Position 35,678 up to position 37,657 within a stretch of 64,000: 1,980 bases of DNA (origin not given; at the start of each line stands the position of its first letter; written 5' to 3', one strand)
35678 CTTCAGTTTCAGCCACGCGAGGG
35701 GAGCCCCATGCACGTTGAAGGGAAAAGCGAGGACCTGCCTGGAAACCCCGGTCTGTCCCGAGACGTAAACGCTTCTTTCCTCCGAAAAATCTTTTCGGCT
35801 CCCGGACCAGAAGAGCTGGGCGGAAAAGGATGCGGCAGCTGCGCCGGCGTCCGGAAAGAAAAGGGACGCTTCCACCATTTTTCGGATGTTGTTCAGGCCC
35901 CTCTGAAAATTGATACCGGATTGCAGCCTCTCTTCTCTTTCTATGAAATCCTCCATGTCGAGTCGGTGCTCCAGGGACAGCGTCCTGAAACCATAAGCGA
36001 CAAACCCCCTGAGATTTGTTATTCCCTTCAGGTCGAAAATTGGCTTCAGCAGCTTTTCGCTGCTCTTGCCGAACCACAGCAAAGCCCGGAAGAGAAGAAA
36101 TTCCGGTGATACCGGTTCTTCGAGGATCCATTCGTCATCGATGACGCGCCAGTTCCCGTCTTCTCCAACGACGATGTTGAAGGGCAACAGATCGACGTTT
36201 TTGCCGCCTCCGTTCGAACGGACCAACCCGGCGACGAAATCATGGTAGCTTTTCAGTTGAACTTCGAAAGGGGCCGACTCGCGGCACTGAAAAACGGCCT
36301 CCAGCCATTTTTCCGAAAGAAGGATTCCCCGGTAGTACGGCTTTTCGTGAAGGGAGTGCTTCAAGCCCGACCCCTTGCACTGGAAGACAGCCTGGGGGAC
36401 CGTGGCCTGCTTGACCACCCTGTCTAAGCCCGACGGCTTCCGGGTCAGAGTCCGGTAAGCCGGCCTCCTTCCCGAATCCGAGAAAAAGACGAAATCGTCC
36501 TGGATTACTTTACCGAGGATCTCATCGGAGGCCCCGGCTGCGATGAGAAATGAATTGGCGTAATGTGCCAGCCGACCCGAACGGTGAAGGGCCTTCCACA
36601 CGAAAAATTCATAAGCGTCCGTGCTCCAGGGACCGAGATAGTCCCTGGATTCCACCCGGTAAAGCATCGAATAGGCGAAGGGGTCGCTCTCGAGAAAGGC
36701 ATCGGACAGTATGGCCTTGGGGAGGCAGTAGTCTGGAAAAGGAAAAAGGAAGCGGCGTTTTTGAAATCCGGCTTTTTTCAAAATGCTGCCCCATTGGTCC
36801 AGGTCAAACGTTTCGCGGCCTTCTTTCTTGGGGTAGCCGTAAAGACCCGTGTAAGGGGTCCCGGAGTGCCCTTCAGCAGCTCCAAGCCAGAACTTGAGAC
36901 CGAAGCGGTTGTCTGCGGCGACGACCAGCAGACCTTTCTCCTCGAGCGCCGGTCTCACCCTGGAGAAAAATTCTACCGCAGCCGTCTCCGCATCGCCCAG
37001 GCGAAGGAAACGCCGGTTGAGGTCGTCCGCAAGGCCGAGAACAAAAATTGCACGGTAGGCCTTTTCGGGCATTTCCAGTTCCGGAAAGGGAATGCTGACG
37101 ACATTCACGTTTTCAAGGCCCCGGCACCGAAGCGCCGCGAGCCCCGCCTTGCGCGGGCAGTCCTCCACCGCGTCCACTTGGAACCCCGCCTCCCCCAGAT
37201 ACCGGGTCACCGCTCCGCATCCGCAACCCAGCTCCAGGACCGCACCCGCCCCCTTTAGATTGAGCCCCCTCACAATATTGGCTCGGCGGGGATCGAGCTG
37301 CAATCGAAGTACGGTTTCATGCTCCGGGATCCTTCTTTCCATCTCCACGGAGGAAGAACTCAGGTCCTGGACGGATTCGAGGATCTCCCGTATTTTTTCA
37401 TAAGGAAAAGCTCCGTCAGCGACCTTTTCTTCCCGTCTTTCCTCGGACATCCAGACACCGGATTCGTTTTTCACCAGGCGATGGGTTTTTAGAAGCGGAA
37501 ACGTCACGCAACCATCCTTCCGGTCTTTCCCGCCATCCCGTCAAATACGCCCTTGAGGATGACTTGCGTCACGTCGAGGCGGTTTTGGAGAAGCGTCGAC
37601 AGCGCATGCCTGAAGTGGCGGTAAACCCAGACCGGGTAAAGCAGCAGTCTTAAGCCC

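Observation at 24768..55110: One ~120-aa beta-rich module recurs in six catalytically unrelated proteins of the operon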

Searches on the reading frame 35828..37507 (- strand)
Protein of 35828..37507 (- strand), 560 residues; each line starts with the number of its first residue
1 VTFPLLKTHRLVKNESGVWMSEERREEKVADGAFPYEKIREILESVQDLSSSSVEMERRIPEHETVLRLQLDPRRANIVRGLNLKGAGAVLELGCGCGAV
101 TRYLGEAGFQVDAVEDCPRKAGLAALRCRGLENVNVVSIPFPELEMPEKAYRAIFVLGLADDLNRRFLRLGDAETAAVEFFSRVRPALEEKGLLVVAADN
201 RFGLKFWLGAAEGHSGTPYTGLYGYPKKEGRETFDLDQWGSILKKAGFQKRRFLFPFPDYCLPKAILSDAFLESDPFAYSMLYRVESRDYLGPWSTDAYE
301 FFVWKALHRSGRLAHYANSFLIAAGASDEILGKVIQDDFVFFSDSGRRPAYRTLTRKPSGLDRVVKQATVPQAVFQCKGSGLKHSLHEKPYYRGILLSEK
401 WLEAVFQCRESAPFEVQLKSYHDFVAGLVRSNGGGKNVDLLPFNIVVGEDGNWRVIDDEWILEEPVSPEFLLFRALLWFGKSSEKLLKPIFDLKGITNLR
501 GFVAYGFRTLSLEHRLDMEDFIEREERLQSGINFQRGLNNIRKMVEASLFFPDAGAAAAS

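Call 57: search_solved_structures(query=window:35828-37507:-, max_evalue=0.01, show_alignments=0)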
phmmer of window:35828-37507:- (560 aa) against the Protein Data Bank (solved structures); distinct sequences matched with E-value up to 0.01: 6.
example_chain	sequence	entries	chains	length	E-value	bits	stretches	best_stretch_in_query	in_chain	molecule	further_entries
2avn_A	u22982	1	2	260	0.00026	23.1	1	84-202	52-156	ubiquinone/menaquinone biosynthesis methyltransferase-related protein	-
3e23_A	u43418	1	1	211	0.00031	22.8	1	70-127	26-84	uncharacterized protein RPA2492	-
5u4t_A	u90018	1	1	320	0.0061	18.5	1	63-196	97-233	Putative gentamicin methyltransferase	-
5u18_A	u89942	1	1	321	0.0061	18.5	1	63-196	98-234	N-3'' methyltransferase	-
5u1i_A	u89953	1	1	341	0.0069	18.4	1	63-196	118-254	Putative gentamicin methyltransferase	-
5tyq_A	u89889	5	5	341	0.0069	18.4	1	63-196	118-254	Putative gentamicin methyltransferase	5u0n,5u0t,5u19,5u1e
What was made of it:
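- Tried and rejected: It returned only generic methyltransferases (call 57), so I do not claim WbdD homology.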
